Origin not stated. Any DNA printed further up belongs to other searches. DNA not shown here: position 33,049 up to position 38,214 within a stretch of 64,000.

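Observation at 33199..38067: Giant single-AAA+ protein with ~1200-residue N-terminal region of unknown function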

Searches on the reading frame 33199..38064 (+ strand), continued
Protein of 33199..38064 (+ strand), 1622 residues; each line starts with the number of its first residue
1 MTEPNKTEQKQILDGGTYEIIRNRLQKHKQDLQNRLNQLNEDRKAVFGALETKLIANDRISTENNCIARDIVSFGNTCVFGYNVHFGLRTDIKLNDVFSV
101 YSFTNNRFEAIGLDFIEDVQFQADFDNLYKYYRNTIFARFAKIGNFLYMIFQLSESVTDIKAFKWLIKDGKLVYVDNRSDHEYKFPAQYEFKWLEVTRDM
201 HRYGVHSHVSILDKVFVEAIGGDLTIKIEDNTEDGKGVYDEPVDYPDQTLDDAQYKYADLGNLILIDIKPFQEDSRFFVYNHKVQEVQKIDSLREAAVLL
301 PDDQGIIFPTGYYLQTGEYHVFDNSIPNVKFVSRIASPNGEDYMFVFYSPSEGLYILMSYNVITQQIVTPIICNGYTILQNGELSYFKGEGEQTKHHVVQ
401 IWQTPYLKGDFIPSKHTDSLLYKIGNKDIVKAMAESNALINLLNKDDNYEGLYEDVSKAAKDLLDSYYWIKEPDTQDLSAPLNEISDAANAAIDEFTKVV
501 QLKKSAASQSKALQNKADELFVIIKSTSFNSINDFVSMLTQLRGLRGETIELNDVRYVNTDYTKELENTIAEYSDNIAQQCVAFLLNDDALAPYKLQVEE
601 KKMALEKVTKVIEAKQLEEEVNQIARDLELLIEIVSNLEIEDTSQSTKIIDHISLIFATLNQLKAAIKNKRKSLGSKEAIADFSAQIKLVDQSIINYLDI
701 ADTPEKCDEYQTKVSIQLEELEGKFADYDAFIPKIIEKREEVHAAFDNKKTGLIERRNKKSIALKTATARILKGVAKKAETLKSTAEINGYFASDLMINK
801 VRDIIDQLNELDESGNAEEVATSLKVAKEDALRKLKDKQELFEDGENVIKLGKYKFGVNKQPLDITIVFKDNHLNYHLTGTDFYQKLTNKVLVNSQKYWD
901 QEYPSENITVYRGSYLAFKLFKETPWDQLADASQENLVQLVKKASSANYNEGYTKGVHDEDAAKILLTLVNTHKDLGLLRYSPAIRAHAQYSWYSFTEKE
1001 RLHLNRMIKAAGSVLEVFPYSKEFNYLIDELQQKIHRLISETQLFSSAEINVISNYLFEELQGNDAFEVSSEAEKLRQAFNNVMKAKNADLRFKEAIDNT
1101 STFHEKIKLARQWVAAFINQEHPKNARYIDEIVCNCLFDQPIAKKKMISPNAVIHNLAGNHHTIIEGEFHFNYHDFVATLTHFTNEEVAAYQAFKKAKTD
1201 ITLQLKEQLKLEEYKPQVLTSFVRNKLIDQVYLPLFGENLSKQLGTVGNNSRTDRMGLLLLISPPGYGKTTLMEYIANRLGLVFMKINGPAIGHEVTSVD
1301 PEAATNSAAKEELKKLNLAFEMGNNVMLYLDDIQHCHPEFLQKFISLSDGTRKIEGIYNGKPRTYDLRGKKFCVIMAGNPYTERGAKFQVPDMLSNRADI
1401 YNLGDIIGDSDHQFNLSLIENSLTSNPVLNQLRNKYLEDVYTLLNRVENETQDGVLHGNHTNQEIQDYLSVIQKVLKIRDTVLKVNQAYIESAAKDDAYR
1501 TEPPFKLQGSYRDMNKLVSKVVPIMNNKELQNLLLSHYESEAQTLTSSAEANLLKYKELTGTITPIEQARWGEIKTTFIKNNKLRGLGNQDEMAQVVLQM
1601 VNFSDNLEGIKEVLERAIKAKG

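Call 28: search_protein_families(library=padloc, proteins=[window:33199-38064:+], max_evalue=0.01)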
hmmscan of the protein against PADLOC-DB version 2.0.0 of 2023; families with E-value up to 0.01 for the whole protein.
window:33199-38064:+ (1622 aa): 2 families
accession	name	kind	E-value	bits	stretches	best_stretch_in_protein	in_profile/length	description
PDLC04232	IetA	-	0.00037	18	1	1258-1287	118-147/330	-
PDLC04140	mad8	-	0.0013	16.3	1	1254-1320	25-85/314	mads_8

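Call 32: find_related_loci(query=A3, collection=genome_contigs, flank=10000)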
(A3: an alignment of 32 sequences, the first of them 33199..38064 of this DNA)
Query A3 (1622 aa) in genome_contigs; peptide patterns used: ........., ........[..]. (x = any residue, [..] = any of these).
600 stretches matched a pattern (row limit reached: there are more); 589 encode a relative of the query (tblastn E <= 1e-3); the best 80 are kept; 80 distinct loci.
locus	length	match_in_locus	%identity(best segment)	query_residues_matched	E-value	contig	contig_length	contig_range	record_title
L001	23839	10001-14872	68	4-1619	0e+0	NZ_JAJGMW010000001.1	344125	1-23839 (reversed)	Leeuwenhoekiella parthenopeia strain Mr9 Scaffold1, whole genome shotgun sequence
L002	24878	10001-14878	67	4-1620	0e+0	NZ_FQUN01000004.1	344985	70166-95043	Leeuwenhoekiella marinoflava DSM 3653, whole genome shotgun sequence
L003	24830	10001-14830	66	11-1619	0e+0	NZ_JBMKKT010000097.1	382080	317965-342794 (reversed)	Tenacibaculum sp. MEBiC06402 k141_59, whole genome shotgun sequence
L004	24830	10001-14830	66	13-1619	0e+0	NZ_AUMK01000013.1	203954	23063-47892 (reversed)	Aquimarina latercula DSM 2041 H526DRAFT_scaffold00010.10_C, whole genome shotgun sequence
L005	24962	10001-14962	62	1-1618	0e+0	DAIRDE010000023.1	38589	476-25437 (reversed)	MAG TPA_asm: Nonlabens sp. isolate CTOTU7307 NODE_1057_length_38589_cov_57.148778, whole genome shotgun sequence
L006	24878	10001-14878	64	1-1618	0e+0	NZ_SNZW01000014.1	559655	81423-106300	Maribacter caenipelagi strain CECT 8455 Ga0244633_103, whole genome shotgun sequence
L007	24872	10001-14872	61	3-1621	0e+0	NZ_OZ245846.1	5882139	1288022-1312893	MAG: Ulvibacterium sp. isolate 40d8580c-2cfc-4524-b3ab-290e7e8e622b chromosome 1, complete sequence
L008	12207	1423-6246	60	13-1619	0e+0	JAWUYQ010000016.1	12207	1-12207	MAG: Flavobacteriaceae bacterium isolate HBSea_ice_MAG857 BAT.857_918688_flag=1_multi=6.0000_len=12207, whole genome sho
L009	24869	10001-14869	60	1-1616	0e+0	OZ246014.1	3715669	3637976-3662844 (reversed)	MAG: Croceivirga sp. isolate 5c42355b-214f-460b-bc36-9640d60be6b8 genome assembly, chromosome: 1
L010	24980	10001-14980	63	1-1619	0e+0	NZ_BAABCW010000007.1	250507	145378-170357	Aquimarina addita strain JCM 17106 sequence07, whole genome shotgun sequence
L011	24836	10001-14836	58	13-1619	0e+0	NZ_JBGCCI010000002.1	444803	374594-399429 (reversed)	Flavobacterium sp. 28YEA47A Ga0573052_02, whole genome shotgun sequence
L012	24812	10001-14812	66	11-1613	0e+0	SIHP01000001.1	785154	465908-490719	Flavobacteriaceae bacterium strain Hp32 NODE_1_length_785154_cov_45.4347_ID_8984, whole genome shotgun sequence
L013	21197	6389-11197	53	13-1614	0e+0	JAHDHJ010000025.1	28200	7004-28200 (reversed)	MAG: Saprospiraceae bacterium isolate MAG-67 RZ_4708, whole genome shotgun sequence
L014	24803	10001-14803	53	17-1615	0e+0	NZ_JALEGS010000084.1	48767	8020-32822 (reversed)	MAG: Phaeodactylibacter sp. isolate HH_bin12 k97_121684, whole genome shotgun sequence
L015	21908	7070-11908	66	8-1619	0e+0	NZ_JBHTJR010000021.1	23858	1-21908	Tenacibaculum geojense strain CCUG 60527 GCM70027492_39, whole genome shotgun sequence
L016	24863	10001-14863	64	3-1622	0e+0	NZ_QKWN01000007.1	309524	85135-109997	Robertkochia solimangrovi strain CL23 Scaffold5_1, whole genome shotgun sequence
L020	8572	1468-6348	50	8-1612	0e+0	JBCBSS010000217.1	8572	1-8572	MAG: Bacteroidota bacterium isolate J06638_29 NODE_217_length_8572_cov_9.057092, whole genome shotgun sequence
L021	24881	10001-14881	49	13-1622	0e+0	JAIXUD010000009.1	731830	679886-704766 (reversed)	MAG: Sphingobacteriales bacterium isolate D1_MAG_00006 pond_D1_MAG_00006_000000000010, whole genome shotgun sequence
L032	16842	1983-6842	49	2-1612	0e+0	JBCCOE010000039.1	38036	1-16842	MAG: Bacteroidota bacterium isolate P01_C01_bin.97 k141_2506459_length_38036_cov_18.2612, whole genome shotgun sequence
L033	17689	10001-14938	48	7-1622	0e+0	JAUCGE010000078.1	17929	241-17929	Desulfobacterales bacterium HSG16 NODE_113_length_17929, whole genome shotgun sequence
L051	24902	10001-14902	48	12-1622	0e+0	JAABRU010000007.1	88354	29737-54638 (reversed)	MAG: Desulfobacteraceae bacterium isolate S08.Bin136 Scaffold_39, whole genome shotgun sequence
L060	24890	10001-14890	46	13-1622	0e+0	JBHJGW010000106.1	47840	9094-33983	MAG: Opitutales bacterium isolate sb_S14C1351_1 S14Ck141_151774, whole genome shotgun sequence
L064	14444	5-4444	49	142-1612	0e+0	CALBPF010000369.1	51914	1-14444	MAG TPA_asm: uncultured Flammeovirgaceae bacterium isolate SRR3401483_bin.57_CONCOCT_v1.1_MAG genome assembly, contig: E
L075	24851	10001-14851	44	13-1612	0e+0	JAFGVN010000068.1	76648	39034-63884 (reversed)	MAG: Clostridia bacterium isolate ZodW_Metabat.172 k87_8742700, whole genome shotgun sequence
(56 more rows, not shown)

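Call 42: search_solved_structures(query=A3, max_evalue=0.1, show_alignments=4)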
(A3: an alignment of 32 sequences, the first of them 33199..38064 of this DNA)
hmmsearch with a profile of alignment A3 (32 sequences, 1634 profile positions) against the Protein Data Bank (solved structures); distinct sequences matched with E-value up to 0.1: 19.
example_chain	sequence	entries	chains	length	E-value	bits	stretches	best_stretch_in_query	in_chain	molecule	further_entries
7swl_A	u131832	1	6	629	0.0022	18.5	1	1239-1305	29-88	Rix7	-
1ixr_C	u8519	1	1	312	0.0029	18.2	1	1272-1305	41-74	RuvB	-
1ixs_B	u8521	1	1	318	0.003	18.1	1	1272-1305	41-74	RuvB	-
8efv_D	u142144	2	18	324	0.0031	18.1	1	1272-1305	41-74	Holliday junction ATP-dependent DNA helicase RuvB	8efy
1hqc_A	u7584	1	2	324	0.0031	18.1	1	1272-1305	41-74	RUVB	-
9bji_A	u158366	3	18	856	0.005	17.4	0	1273-1305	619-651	Nuclear valosin-containing protein-like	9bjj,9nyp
9dx3_A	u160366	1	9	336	0.012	16.1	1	1271-1305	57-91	Holliday junction branch migration complex subunit RuvB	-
9dx4_A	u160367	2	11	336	0.013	16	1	1271-1305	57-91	Holliday junction branch migration complex subunit RuvB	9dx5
7pbl_A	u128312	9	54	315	0.031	14.8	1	1273-1307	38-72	Holliday junction ATP-dependent DNA helicase RuvB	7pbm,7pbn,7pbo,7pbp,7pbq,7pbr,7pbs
6ef2_K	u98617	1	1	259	0.046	14.2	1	1244-1303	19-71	26S proteasome regulatory subunit 6B homolog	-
1ez3_A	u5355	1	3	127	0.049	14.1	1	564-675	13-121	SYNTAXIN-1A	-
6ef0_K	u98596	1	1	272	0.049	14.1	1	1244-1303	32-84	26S proteasome regulatory subunit 6B homolog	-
6ef1_K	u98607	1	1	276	0.051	14.1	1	1244-1303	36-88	26S proteasome regulatory subunit 6B homolog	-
6mat_A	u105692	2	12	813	0.052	14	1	1239-1305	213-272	Rix7 mutant | Rix7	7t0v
7t3i_A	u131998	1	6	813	0.052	14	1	1239-1305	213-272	Rix7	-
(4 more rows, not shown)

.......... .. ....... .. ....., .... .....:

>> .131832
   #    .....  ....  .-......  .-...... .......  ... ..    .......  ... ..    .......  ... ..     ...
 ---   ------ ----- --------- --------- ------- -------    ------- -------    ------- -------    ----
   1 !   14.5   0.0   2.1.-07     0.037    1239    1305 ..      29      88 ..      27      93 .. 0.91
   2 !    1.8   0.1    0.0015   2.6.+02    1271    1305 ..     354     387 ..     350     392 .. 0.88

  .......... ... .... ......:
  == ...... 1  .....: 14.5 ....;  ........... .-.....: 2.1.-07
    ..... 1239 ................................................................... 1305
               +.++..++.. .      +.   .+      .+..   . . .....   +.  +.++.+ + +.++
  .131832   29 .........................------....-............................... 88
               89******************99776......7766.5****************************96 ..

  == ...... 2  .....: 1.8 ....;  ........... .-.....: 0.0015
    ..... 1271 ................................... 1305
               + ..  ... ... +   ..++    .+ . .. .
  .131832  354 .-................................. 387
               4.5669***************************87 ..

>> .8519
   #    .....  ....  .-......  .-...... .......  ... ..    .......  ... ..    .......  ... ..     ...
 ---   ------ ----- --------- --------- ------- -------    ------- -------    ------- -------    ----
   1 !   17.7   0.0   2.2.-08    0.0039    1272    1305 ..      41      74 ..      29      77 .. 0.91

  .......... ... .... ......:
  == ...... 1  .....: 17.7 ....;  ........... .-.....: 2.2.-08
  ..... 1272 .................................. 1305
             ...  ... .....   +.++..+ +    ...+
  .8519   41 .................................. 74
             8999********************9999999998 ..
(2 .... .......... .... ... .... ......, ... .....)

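Call 52: search_dna_similar(query=window:33199-38064:+, collection=plasmids, mode=protein, max_rows=15)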
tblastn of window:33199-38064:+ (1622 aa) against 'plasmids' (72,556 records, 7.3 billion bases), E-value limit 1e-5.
Records with a match: 13; places in all: 13; records where one place covers at least 80% of the query: 12.
Best place of each record, by identity: <60% 13.
By first word of the organism name: Streptomyces 3; Proteus 2; Deinococcus 2; Hymenobacter 1; Pseudomonas 1; Nonomuraea 1; Photobacterium 1; Vibrio 1; Halomonas 1.
By predicted mobility (MOB-suite, as given by PLSDB): non-mobilizable 10; mobilizable 3.
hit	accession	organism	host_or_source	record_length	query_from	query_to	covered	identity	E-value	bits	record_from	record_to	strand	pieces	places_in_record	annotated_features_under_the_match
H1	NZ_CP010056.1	Hymenobacter sp. DG25B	single cell,soil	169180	8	1616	99%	48.5%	0e+0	1620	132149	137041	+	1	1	DNA repair ATPase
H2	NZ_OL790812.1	Proteus mirabilis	-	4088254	9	1611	99%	40.1%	0e+0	1195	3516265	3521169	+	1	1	none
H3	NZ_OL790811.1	Proteus mirabilis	-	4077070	9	1611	99%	40.1%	0e+0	1195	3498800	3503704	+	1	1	none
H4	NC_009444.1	Pseudomonas fluorescens SBW25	-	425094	2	1610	99%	38.4%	0e+0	1158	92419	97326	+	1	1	DNA repair ATPase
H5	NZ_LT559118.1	Nonomuraea gerenzanensis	-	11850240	13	1586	97%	38.6%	0e+0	1170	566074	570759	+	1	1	none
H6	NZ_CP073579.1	Photobacterium sp. GJ3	-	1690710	5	1601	98%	37.6%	0e+0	1076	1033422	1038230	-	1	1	record has no annotation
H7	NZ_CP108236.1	Streptomyces sp. NBC_00080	-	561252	13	1621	99%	37.3%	0e+0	1157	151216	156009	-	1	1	DNA repair ATPase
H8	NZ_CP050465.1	Vibrio campbellii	single cell,seawater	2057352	9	1601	98%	37.5%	0e+0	1078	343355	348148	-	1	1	none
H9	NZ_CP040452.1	Halomonas sp. PA16-9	-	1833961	1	1600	99%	36.9%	0e+0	1108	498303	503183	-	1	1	none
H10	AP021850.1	Deinococcus grandis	-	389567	15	1608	98%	36.0%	0e+0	1074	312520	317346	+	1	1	hypothetical protein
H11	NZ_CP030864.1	Streptomyces globosus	cell culture,environment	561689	14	1578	96%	34.5%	0e+0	917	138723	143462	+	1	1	DNA repair ATPase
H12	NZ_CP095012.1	Streptomyces sp. 2P-4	cell culture,mudflats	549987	14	1578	96%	34.5%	0e+0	912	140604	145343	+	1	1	DNA repair ATPase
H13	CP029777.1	Deinococcus actinosclerus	mixed culture,wastewater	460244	1109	1608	31%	48.0%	3e-136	477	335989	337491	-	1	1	DNA repair protein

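Call 54: get_annotated_region(hit=H4, flank=8000)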
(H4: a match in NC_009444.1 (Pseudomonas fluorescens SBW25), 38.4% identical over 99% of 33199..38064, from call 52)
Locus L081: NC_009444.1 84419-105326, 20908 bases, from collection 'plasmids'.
description: Pseudomonas fluorescens SBW25 plasmid pQBR103, complete sequence
organism: Pseudomonas fluorescens SBW25 (NCBI taxid 216595)
taxonomy: Bacteria; Pseudomonadota; Gammaproteobacteria; Pseudomonadales; Pseudomonadaceae; Pseudomonas; Pseudomonas fluorescens; Pseudomonas fluorescens SBW25
host: -; source: -; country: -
typing (MOB-suite, as given by PLSDB): non-mobilizable; replicon rep_cluster_1081; mating-pair formation MPF_I
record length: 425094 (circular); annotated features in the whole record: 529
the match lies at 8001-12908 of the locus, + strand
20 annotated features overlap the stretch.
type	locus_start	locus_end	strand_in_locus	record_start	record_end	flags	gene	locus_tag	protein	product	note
CDS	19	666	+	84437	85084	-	-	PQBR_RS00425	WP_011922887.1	YjfI family protein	-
CDS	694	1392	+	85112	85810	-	-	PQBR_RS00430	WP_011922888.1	PspA/IM30 family protein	-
CDS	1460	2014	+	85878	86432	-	-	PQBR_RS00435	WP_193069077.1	rhomboid family intramembrane serine protease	-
CDS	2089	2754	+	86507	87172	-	-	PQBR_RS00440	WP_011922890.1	DUF2491 family protein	-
CDS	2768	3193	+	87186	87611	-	-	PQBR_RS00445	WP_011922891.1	DUF350 domain-containing protein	-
CDS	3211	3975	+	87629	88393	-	-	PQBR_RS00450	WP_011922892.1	DUF1190 domain-containing protein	-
CDS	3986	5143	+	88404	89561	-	-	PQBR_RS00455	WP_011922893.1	glutathionylspermidine synthase family protein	-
CDS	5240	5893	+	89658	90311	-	-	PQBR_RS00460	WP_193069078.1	hypothetical protein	-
CDS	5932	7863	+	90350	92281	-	-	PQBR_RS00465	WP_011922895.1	SPFH domain-containing protein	-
CDS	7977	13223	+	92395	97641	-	-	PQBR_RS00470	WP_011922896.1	DNA repair ATPase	-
CDS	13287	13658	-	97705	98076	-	-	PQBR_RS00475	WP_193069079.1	histone-like nucleoid-structuring protein, MvaT/MvaU family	GO:0071824 - protein-DNA complex organization [Evidence IEA]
CDS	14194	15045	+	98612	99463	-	-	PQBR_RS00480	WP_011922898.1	hypothetical protein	-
CDS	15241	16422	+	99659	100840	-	-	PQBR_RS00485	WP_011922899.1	C2H2-type zinc finger protein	-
CDS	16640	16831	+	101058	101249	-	-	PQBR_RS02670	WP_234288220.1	hypothetical protein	-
CDS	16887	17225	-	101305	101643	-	-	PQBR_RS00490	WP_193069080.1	hypothetical protein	-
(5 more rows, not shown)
